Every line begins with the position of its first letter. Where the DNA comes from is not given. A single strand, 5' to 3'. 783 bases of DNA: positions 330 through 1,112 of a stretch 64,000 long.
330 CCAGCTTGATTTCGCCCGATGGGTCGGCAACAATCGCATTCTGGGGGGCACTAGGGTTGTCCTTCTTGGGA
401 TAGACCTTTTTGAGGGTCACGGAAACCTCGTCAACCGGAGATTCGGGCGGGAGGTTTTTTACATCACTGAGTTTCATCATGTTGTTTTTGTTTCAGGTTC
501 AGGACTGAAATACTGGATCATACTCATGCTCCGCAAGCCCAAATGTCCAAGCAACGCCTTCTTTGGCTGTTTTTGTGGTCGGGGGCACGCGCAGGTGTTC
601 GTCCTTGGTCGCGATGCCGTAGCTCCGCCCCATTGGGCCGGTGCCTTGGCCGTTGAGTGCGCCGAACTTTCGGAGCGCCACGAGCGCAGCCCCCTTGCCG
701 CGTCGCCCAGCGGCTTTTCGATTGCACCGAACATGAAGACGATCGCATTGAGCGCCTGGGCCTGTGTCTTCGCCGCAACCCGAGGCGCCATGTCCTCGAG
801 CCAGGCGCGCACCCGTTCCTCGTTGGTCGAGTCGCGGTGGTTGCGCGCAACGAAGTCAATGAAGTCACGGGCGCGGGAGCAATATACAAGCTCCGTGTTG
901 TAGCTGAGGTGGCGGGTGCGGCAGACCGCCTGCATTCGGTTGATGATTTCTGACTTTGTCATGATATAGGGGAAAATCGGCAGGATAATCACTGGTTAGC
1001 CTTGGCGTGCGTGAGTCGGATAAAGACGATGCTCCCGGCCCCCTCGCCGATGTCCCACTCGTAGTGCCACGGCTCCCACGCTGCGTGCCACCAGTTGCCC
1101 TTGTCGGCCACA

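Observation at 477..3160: Array E: five more copies directly upstream of an orphan IntI/Xer-type N-terminal domain ORF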

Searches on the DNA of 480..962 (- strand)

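Call 53: search_with_rna_model(model_id=R1, sources=[L001, L003, L004, L005, L006, L007, L008, L009, L010, L011, L012, L013, L014, L015, L016, L017, L018, L019, L020, L021, L022, L023], max_evalue=1)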
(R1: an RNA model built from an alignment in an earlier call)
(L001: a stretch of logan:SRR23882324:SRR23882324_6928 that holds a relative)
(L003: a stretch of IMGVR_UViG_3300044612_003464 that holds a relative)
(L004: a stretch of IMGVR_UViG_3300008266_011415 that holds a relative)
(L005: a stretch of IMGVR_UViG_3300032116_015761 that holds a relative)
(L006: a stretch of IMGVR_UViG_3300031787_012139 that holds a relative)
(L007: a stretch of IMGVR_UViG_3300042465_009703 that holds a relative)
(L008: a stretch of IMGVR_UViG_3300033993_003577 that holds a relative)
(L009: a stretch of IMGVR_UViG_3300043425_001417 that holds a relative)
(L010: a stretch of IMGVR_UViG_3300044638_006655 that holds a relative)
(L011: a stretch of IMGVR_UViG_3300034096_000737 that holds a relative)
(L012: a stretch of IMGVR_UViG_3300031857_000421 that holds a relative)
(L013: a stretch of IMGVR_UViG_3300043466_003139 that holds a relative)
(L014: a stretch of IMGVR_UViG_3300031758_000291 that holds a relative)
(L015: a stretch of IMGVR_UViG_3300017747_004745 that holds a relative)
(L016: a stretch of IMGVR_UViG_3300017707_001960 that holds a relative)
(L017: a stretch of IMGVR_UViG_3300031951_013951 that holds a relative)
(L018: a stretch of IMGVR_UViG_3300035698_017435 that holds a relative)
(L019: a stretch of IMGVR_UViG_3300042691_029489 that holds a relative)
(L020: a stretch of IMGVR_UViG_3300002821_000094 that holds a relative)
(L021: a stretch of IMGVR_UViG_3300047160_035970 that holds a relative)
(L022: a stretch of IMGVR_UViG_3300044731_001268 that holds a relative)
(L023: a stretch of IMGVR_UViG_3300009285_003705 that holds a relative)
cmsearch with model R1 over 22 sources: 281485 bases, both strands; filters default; matches with E-value up to 1: 42.
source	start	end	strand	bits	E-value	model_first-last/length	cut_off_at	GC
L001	4127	4183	+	47.5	6.4e-10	1-65/65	no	0.63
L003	5224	5318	+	47.4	6.7e-10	1-65/65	no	0.63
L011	3479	3610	+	47.4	6.8e-10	1-65/65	no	0.66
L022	9393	9524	+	47.4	6.8e-10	1-65/65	no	0.66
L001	3529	3617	+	46.4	1.3e-09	1-65/65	no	0.61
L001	3849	3963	+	44.4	4.6e-09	1-65/65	no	0.6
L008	2115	2210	+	39.7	8.5e-08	1-65/65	no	0.59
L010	9698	9793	+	39.7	8.5e-08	1-65/65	no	0.59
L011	2721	2818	+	39.2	1.2e-07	1-65/65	no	0.55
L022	8635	8732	+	39.2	1.2e-07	1-65/65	no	0.55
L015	1616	1674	-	38.5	1.9e-07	1-65/65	no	0.63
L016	1616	1674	-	38.5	1.9e-07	1-65/65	no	0.63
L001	2583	2635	+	37.2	4.2e-07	1-65/65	no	0.6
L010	4998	5122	+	36.7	5.7e-07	1-65/65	no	0.56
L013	8083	8207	+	36.7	5.7e-07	1-65/65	no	0.56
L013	8792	8890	+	28.9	7.8e-05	1-65/65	no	0.6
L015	579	640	-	28.8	8.1e-05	1-65/65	no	0.55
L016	579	640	-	28.8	8.1e-05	1-65/65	no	0.55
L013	9693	9782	+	26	0.00046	1-65/65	no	0.56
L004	2666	2758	+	25.3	0.00072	1-65/65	no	0.55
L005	1365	1457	+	25.3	0.00072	1-65/65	no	0.55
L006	8415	8507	+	25.3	0.00072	1-65/65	no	0.55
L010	6408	6510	+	24.1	0.0015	1-65/65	no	0.55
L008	1508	1605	+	23.7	0.002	1-65/65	no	0.61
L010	9091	9188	+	23.7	0.002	1-65/65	no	0.61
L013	7790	7892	+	22.6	0.0041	1-65/65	no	0.6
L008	36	93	+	22.4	0.0046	1-65/65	no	0.59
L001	4870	4969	+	22.2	0.0051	1-65/65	no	0.6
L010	6725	6816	+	21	0.011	1-65/65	no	0.63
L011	2007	2098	+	20.2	0.018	1-65/65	no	0.55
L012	404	495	+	20.2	0.018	1-65/65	no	0.55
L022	7921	8012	+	20.2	0.018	1-65/65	no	0.55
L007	98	155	+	20.2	0.018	1-65/65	no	0.59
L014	8559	8650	+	18.3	0.059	1-65/65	no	0.54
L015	903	995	-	17.5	0.1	1-65/65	no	0.63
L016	903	995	-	17.5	0.1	1-65/65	no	0.63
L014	131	221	-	17.3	0.11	1-65/65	no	0.63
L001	1536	1640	+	17.3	0.12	1-65/65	no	0.7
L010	7239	7331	+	17.2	0.12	1-65/65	no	0.6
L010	4486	4525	+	17.1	0.13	1-65/65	no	0.68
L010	4456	4525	-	15.8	0.29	1-65/65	no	0.57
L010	7621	7678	+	15.7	0.3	1-65/65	no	0.59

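Call 60: search_with_rna_model(model_id=R1, sources=[L001, L003, L004, L007, L008, L010, L011, L012, L013, L014, L015, L033, L088, L055, L067, L031, L082, L076, L049, L075, L086, L079, L046, L072, L097], max_evalue=0.001, make_alignment=true)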
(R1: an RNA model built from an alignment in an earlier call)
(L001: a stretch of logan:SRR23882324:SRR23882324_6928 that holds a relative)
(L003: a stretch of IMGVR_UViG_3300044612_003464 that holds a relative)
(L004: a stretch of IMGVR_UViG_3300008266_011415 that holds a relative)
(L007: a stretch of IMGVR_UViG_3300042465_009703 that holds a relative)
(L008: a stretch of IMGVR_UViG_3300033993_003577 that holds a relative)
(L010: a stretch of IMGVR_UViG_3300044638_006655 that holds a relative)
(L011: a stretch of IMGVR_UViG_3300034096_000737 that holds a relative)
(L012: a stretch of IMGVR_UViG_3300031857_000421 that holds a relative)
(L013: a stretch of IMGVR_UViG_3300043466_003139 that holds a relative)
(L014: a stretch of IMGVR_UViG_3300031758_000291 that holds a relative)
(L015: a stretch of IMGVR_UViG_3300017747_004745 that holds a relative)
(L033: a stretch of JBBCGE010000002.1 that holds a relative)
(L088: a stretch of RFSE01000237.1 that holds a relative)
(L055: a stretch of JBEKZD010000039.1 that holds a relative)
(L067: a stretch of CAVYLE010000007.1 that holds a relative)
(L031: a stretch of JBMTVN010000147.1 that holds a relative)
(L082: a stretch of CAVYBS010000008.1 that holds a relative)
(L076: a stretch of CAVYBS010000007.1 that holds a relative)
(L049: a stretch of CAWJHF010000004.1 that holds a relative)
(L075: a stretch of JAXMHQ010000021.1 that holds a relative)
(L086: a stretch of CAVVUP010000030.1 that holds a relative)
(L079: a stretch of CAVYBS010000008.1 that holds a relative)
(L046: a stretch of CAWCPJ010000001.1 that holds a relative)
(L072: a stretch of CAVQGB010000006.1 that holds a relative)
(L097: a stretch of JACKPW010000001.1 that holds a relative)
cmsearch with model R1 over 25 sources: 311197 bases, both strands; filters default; matches with E-value up to 0.001: 76.
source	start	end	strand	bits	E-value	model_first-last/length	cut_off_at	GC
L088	3088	3180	+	50.3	1.2e-10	1-65/65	no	0.65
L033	3577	3669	+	49.4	2.2e-10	1-65/65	no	0.68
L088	5383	5475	+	49.3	2.2e-10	1-65/65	no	0.69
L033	4522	4629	+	49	2.8e-10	1-65/65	no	0.6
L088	4185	4277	+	48.1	5e-10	1-65/65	no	0.69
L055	1422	1484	+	47.7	6.1e-10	1-65/65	no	0.6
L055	3210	3310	+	47.6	6.7e-10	1-65/65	no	0.61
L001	4127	4183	+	47.5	7.1e-10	1-65/65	no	0.63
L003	5224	5318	+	47.4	7.4e-10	1-65/65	no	0.63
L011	3479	3610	+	47.4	7.5e-10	1-65/65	no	0.66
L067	4916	5014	+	47.1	9.3e-10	1-65/65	no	0.62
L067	3012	3110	+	47.1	9.4e-10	1-65/65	no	0.64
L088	3456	3554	+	47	9.7e-10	1-65/65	no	0.65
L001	3529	3617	+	46.4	1.4e-09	1-65/65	no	0.61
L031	602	694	+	45.8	2e-09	1-65/65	no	0.7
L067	232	330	+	45.8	2.1e-09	1-65/65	no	0.66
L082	3255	3357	+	45.2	3.1e-09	1-65/65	no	0.67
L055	413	511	+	44.9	3.6e-09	1-65/65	no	0.66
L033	5080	5186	+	44.9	3.8e-09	1-65/65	no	0.59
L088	4738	4836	+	44.7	4e-09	1-65/65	no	0.7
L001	3849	3963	+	44.4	5.1e-09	1-65/65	no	0.6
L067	4458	4556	+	44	6.5e-09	1-65/65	no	0.64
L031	1623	1715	+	43.5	9e-09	1-65/65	no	0.63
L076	4996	5088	+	43.4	9.3e-09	1-65/65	no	0.63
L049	591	690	+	43.4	9.6e-09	1-65/65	no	0.63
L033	3120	3215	+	43.1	1.1e-08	1-65/65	no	0.55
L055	1808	1906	+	42.9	1.3e-08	1-65/65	no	0.64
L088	2652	2741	+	42.1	2.1e-08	1-65/65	no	0.66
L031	1017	1109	+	42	2.3e-08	1-65/65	no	0.66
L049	133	231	+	40.2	7.1e-08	1-65/65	no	0.62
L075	3926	4051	+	40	7.9e-08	1-65/65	no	0.65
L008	2115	2210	+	39.7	9.4e-08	1-65/65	no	0.59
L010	9698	9793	+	39.7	9.4e-08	1-65/65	no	0.59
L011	2721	2818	+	39.2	1.4e-07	1-65/65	no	0.55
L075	658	783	+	38.8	1.7e-07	1-65/65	no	0.63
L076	4281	4383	+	38.7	1.8e-07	1-65/65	no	0.63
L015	1616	1674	-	38.5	2.1e-07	1-65/65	no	0.63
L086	1664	1756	+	38.1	2.6e-07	1-65/65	no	0.68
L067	1529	1654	+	38.1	2.7e-07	1-65/65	no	0.59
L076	3981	4083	+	38.1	2.7e-07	1-65/65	no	0.65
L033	2738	2828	+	38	2.8e-07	1-65/65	no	0.68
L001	2583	2635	+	37.2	4.7e-07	1-65/65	no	0.6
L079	4810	4902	+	36.9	5.7e-07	1-65/65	no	0.59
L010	4998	5122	+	36.7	6.3e-07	1-65/65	no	0.56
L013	8083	8207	+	36.7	6.3e-07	1-65/65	no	0.56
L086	2035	2130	+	36.7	6.5e-07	1-65/65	no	0.62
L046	883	987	+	36.4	7.6e-07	1-65/65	no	0.7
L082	2941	3043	+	36.4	7.8e-07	1-65/65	no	0.62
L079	1708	1809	+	36.2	8.7e-07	1-65/65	no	0.59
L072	2054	2182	+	35.5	1.3e-06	1-65/65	no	0.54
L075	2991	3116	+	35.2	1.6e-06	1-65/65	no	0.63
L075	4386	4511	+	35.2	1.7e-06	1-65/65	no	0.61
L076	2874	2976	+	35.1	1.7e-06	1-65/65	no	0.64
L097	4451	4543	+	34.6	2.3e-06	1-65/65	no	0.6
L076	3149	3249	+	33.4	5e-06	1-65/65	no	0.64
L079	24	126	+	33.3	5.3e-06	1-65/65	no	0.61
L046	1890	1994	+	33.2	5.8e-06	1-65/65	no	0.68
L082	4358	4460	+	32.8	7.3e-06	1-65/65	no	0.61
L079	5163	5265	+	32.6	8.3e-06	1-65/65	no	0.56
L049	4905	5030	+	32.4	9.2e-06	1-65/65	no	0.57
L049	1185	1286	+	32.4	9.5e-06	1-65/65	no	0.59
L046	3922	4029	+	32.3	1e-05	1-65/65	no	0.66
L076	4594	4696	+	32.2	1.1e-05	1-65/65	no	0.64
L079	519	621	+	32.2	1.1e-05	1-65/65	no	0.62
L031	2194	2283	+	31.3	1.9e-05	1-65/65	no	0.62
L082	769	871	+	31.1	2.1e-05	1-65/65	no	0.63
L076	5262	5364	+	30.2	3.7e-05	1-65/65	no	0.62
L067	4001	4099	+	29.8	4.8e-05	1-65/65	no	0.6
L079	2145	2247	+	29.8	5e-05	1-65/65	no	0.65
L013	8792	8890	+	28.9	8.7e-05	1-65/65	no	0.6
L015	579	640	-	28.8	9e-05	1-65/65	no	0.55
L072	2601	2708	+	28.7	9.4e-05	1-65/65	no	0.58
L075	1198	1296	+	27.7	0.00018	1-65/65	no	0.64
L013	9693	9782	+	26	0.00051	1-65/65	no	0.56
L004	2666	2758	+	25.3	0.00079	1-65/65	no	0.55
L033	4078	4132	+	25.2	0.00085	1-65/65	no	0.62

Alignment A3: 76 matches aligned to the model, 151 columns, each read 5' to 3' on its own strand. Consensus structure (alignment columns), stored with it:
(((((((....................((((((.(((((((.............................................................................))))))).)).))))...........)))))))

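Call 62: build_rna_model(alignment_id=A3)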
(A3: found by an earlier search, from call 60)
Model R2 built from alignment A3 (76 sequences, 151 columns); structure: stored with the alignment.
model positions 98; base pairs 20; branch points 0; effective number of sequences 11.61; information 0.59 bits per position. Calibrated on 0.2 Mb of random sequence (short: E-values are rough).
structure used (alignment columns):
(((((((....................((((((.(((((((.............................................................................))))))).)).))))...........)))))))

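Call 63: search_with_rna_model(model_id=R2, source=window, max_evalue=5, filters=off, make_alignment=true)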
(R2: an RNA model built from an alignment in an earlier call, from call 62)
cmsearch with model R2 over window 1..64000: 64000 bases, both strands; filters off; matches with E-value up to 5: 35.
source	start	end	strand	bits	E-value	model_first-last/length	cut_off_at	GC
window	38297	38418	+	61.6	1.6e-12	1-98/98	no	0.55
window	21691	21809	+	56.5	2.6e-11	1-98/98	no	0.6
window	38750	38865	+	54.3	8.6e-11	1-98/98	no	0.55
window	36858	36957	+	51.2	4.8e-10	1-98/98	no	0.47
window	37938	37999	+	50.5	7.1e-10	1-98/98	no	0.65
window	32284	32394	+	50.3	8e-10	1-98/98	no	0.53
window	21360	21473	+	42.5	5.6e-08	1-98/98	no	0.57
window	13613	13740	-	40.7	1.6e-07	1-98/98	no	0.59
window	39016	39136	+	40.1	2.1e-07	1-98/98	no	0.58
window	1890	2004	-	40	2.2e-07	1-98/98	no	0.57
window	14493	14583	-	39.7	2.6e-07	1-98/98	no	0.59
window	39411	39500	+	39.5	2.9e-07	1-98/98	no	0.63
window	39644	39751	+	36.3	1.7e-06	1-98/98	no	0.63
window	14061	14164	-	35.5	2.7e-06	1-98/98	no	0.57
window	1265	1396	-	33.6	7.4e-06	1-98/98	no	0.57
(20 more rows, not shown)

Alignment A4: 35 matches aligned to the model, 218 columns, each read 5' to 3' on its own strand. Consensus structure (alignment columns), stored with it:
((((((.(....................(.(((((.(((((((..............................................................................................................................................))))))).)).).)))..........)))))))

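Call 88: search_with_rna_model(model_id=R2, sources=[L106, L001, L003], max_evalue=0.1, filters=off)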
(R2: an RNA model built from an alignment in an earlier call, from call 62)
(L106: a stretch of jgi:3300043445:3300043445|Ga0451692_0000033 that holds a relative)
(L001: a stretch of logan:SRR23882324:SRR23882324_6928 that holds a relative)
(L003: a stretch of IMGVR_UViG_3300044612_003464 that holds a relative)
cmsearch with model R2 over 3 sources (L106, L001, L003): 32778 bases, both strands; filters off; matches with E-value up to 0.1: 13.
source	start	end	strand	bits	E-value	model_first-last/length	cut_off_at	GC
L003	5224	5318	+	57.2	9.1e-12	1-98/98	no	0.63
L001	3849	3963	+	50.9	2.9e-10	1-98/98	no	0.6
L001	4127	4183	+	49.9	5e-10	1-98/98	no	0.63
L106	4941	5026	+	45.1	7.2e-09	1-98/98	no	0.66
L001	3529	3617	+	43.6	1.6e-08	1-98/98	no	0.61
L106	3955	4068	+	40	1.1e-07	1-98/98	no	0.52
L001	1536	1640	+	38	3.5e-07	1-98/98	no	0.7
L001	4500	4629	+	36.4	8.3e-07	1-98/98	no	0.52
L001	2583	2635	+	33.8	3.5e-06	1-98/98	no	0.6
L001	4870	4969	+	31.3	1.4e-05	1-98/98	no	0.6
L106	4546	4665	+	21.5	0.0029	1-98/98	no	0.51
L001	7107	7154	-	16.1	0.057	17-89/98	no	0.79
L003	5231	5318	-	16.1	0.059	1-98/98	no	0.64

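Call 94: search_with_rna_model(model_id=R2, sources=[L109, L110, L111, L107, L108], max_evalue=0.1, filters=off)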
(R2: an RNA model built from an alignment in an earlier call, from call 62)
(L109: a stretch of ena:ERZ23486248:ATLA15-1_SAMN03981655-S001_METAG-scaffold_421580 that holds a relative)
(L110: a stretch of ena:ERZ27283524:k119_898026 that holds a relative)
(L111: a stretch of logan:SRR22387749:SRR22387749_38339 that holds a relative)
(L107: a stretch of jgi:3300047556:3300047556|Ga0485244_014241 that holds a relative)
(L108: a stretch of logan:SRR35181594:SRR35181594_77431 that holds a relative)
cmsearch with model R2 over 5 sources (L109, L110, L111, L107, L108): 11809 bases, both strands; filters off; matches with E-value up to 0.1: 8.
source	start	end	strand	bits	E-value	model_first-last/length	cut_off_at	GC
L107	1543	1628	+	45.1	2.6e-09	1-98/98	no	0.66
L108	1073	1158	+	45.1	2.6e-09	1-98/98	no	0.66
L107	557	670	+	40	4.1e-08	1-98/98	no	0.52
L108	87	200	+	40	4.1e-08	1-98/98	no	0.52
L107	1148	1267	+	21.5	0.001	1-98/98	no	0.51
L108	678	797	+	21.5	0.001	1-98/98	no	0.51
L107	1543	1628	-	14.9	0.04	1-98/98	no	0.66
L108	1073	1158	-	14.9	0.04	1-98/98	no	0.66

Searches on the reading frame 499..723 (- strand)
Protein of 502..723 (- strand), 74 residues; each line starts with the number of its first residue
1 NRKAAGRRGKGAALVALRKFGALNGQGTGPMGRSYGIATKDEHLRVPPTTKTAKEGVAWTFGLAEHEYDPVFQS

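Call 13: search_protein_families(library=pfam, proteins=[window:499-681:-], max_evalue=0.1)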
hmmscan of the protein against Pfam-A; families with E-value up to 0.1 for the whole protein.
window:499-681:- (60 aa): 1 family
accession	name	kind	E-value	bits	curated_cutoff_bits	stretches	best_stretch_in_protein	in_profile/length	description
PF20530.3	DUF6745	-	9e-11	41.9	27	1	27-59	173-205/206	Domain of unknown function (DUF6745)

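Call 14: search_protein_families(library=phrogs, proteins=[window:499-681:-], max_evalue=0.01)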
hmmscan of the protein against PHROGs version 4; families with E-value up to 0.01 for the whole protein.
window:499-681:- (60 aa): 1 family
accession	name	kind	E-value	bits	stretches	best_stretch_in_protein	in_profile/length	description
phrog_2072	-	unknown function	4.3e-07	30.9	1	2-34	40-72/143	-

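Call 58: find_homologous_proteins(query=window:502-723:-, max_evalue=0.001)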
Query seq(74 aa) (74 aa): 4 proteins with E <= 0.001 among 4 candidates.
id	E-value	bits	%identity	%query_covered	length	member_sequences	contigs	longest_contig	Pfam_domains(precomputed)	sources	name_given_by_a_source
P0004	5.4e-16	76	81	65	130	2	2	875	-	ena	-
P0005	7.8e-13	66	69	69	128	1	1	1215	-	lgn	-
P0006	8.5e-12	63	75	65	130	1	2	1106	-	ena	-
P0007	9.7e-9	53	76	57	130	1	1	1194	-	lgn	-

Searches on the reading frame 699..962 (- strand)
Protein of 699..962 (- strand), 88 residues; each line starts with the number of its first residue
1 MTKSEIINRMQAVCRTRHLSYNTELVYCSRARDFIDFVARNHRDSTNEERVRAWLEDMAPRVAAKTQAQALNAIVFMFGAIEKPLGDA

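Call 82: search_solved_structures(query=window:699-962:-, max_evalue=1, show_alignments=1)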
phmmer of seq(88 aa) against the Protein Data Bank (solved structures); distinct sequences matched with E-value up to 1: 2.
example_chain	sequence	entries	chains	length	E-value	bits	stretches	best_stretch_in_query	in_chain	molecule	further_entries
9ncy_H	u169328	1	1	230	0.036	17.8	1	20-44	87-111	Fab1392 heavy chain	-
2a3v_A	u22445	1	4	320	0.048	17.4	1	10-83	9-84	site-specific recombinase IntI4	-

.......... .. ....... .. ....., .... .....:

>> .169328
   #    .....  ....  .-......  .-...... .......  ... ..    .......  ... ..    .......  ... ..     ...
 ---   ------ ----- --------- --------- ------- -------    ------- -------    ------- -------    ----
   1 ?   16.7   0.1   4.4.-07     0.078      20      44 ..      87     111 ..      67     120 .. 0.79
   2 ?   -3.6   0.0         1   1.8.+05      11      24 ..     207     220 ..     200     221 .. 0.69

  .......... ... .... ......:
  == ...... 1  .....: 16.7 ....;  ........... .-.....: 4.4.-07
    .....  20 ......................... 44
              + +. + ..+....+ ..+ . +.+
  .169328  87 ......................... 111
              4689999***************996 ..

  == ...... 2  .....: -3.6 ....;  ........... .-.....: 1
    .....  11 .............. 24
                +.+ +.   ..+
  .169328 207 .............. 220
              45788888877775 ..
